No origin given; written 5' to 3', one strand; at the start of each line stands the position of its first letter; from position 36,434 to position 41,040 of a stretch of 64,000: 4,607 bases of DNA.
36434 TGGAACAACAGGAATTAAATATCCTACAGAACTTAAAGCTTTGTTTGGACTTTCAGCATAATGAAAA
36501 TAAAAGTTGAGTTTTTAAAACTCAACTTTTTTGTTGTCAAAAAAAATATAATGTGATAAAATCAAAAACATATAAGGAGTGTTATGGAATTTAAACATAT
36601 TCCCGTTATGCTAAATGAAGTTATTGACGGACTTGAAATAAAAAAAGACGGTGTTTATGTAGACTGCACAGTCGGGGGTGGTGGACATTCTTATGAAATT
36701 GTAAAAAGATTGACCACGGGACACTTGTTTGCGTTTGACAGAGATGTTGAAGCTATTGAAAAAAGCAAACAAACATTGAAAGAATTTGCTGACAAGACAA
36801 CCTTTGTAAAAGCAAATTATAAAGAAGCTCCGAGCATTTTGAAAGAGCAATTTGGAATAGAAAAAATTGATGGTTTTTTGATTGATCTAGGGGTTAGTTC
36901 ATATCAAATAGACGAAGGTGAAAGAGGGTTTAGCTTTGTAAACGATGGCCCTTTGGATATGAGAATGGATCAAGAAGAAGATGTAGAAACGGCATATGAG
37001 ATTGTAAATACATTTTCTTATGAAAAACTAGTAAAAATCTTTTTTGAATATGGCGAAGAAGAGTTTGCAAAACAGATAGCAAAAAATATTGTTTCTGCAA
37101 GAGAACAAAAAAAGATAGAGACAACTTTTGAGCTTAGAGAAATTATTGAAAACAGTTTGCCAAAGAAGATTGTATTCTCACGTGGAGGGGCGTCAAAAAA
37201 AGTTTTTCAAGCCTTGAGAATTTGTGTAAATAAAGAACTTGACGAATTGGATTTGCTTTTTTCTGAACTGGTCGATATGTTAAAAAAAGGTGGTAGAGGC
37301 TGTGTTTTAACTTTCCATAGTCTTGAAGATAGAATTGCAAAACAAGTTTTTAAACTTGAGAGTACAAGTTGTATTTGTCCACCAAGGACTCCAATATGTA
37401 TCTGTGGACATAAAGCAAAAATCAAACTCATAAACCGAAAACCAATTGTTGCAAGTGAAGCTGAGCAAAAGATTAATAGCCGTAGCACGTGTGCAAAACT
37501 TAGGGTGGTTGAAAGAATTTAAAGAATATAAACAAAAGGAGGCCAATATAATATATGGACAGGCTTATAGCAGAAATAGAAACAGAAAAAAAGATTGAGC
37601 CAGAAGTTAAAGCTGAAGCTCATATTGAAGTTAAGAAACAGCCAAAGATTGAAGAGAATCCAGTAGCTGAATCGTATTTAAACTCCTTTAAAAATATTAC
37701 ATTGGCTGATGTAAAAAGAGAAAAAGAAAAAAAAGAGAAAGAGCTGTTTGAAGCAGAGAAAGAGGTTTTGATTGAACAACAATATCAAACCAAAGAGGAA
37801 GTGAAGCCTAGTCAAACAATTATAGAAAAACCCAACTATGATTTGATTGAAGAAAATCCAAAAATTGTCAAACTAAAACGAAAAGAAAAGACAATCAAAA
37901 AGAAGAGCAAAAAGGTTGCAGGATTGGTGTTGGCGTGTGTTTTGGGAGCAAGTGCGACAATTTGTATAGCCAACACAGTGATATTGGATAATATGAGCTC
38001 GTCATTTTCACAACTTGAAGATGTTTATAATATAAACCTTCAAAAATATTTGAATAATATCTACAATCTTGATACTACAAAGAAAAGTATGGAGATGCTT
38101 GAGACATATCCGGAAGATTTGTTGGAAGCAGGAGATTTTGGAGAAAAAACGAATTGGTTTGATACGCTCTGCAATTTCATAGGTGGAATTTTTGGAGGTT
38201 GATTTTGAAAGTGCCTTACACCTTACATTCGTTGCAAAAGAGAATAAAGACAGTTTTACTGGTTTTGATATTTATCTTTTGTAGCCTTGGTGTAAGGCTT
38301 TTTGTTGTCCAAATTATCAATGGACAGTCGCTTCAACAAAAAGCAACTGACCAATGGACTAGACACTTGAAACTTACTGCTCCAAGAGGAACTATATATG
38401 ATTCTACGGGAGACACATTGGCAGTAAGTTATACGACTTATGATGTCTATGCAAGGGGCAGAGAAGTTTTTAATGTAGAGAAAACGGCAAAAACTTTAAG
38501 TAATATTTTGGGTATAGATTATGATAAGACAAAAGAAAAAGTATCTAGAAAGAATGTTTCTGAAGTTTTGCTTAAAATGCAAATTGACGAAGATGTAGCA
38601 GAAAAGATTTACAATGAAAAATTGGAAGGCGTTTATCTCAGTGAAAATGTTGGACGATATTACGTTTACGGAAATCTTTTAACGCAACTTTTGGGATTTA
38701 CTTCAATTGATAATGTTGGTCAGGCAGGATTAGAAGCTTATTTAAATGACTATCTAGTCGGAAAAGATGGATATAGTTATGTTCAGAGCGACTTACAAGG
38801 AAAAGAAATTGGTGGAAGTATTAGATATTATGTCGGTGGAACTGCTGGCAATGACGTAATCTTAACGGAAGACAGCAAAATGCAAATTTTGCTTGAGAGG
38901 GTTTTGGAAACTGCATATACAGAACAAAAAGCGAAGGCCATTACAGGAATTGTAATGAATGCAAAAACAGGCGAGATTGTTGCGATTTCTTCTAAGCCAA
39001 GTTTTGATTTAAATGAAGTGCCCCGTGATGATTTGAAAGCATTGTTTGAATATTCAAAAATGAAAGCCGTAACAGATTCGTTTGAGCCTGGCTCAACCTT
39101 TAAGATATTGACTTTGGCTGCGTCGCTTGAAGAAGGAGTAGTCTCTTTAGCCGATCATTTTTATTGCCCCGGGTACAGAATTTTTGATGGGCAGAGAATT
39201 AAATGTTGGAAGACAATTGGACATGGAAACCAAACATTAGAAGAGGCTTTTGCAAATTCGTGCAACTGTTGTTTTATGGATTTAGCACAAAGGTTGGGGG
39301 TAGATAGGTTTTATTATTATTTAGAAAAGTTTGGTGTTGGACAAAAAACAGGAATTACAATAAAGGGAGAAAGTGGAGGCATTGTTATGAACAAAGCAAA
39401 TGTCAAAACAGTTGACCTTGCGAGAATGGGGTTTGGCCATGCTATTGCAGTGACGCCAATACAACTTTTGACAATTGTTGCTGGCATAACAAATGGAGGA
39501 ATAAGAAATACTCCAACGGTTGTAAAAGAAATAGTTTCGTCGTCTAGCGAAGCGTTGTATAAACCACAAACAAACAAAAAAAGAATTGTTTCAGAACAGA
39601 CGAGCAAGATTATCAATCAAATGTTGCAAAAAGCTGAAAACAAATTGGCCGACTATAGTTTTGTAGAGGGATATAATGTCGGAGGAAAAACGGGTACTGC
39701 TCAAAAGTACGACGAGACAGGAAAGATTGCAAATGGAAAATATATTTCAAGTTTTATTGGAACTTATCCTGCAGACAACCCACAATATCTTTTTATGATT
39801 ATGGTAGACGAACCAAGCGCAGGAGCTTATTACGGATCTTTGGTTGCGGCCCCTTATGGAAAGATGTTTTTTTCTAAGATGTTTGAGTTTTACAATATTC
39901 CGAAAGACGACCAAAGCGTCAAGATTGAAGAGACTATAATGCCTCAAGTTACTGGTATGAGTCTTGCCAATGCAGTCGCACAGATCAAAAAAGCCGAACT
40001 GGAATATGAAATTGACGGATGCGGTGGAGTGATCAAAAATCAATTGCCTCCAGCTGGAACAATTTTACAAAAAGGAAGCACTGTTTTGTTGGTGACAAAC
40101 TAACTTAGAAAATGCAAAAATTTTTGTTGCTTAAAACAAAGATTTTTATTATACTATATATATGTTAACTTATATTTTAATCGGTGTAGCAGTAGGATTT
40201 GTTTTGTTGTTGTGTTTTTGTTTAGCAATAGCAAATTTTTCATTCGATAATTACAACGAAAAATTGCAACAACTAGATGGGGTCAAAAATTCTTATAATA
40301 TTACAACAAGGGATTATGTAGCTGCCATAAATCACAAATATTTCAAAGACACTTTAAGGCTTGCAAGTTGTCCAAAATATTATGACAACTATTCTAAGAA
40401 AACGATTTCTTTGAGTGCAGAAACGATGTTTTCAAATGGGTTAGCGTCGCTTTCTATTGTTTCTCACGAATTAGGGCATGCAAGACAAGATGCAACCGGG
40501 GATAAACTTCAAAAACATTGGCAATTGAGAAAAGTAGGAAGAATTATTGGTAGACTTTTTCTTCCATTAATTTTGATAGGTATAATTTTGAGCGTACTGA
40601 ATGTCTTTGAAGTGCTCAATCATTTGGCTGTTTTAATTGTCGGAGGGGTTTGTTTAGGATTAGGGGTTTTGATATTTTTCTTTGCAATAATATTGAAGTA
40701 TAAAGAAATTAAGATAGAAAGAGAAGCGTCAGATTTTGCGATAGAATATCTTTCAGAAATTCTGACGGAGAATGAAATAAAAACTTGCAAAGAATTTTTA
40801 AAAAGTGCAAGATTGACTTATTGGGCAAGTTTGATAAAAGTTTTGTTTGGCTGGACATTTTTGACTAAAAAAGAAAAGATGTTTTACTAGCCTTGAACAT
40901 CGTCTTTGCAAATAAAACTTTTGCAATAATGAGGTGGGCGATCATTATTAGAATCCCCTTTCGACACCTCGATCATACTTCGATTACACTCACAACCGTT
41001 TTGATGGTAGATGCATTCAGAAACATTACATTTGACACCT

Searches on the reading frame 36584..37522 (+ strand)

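Call 12: search_protein_families(library=pfam, proteins=[window:36584-37522:+], max_evalue=0.01)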
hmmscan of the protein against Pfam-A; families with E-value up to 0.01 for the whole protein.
window:36584-37522:+ (312 aa): 3 families
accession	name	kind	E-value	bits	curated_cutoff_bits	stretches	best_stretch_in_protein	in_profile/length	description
PF01795.25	Methyltransf_5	-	7.1e-117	390.7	27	1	2-312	1-309/309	MraW methylase family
PF13847.12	Methyltransf_31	-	5e-06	26.7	27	1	20-89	2-72/145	Methyltransferase domain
PF13649.12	Methyltransf_25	-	0.0081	17.3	27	0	27-83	3-59/97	Methyltransferase domain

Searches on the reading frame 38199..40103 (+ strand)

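Call 12: search_protein_families(library=pfam, proteins=[window:38199-40103:+], max_evalue=0.01)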
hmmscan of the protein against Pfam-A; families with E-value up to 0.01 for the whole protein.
window:38199-40103:+ (634 aa): 4 families
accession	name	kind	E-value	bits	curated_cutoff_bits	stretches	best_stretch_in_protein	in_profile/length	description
PF00905.27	Transpeptidase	-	2.2e-76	257.4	22.1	1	250-554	3-294/299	Penicillin binding protein transpeptidase domain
PF03717.20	PBP_dimer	-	7.2e-21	75.8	24.4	1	59-205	2-177/180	Penicillin-binding Protein dimerisation domain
PF03793.24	PASTA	-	2.2e-10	40.7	23.2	1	580-633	2-62/64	PASTA domain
PF21922.1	PBP_dimer_2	-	0.0023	18.6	27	0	153-196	25-67/83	Penicillin binding protein A dimerisation domain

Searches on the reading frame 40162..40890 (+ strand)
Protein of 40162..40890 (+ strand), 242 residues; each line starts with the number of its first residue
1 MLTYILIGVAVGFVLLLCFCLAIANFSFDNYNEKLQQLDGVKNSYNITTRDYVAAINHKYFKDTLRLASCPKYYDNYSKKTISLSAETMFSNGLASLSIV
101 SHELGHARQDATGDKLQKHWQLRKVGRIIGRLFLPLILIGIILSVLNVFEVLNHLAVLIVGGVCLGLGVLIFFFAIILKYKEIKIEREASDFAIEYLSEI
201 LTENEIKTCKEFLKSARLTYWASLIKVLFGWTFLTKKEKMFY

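Call 11: search_protein_families(library=pfam, proteins=[window:40162-40890:+], max_evalue=0.01)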
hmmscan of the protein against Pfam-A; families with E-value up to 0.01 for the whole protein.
window:40162-40890:+ (242 aa): 2 families
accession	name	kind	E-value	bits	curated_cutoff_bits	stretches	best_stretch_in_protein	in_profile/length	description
PF04298.18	Zn_peptidase_2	-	6.5e-21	75.3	27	1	16-228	4-207/218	Putative neutral zinc metallopeptidase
PF23600.1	DUF7139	-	0.0066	16.5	30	0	115-174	50-105/150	Domain of unknown function (DUF7139)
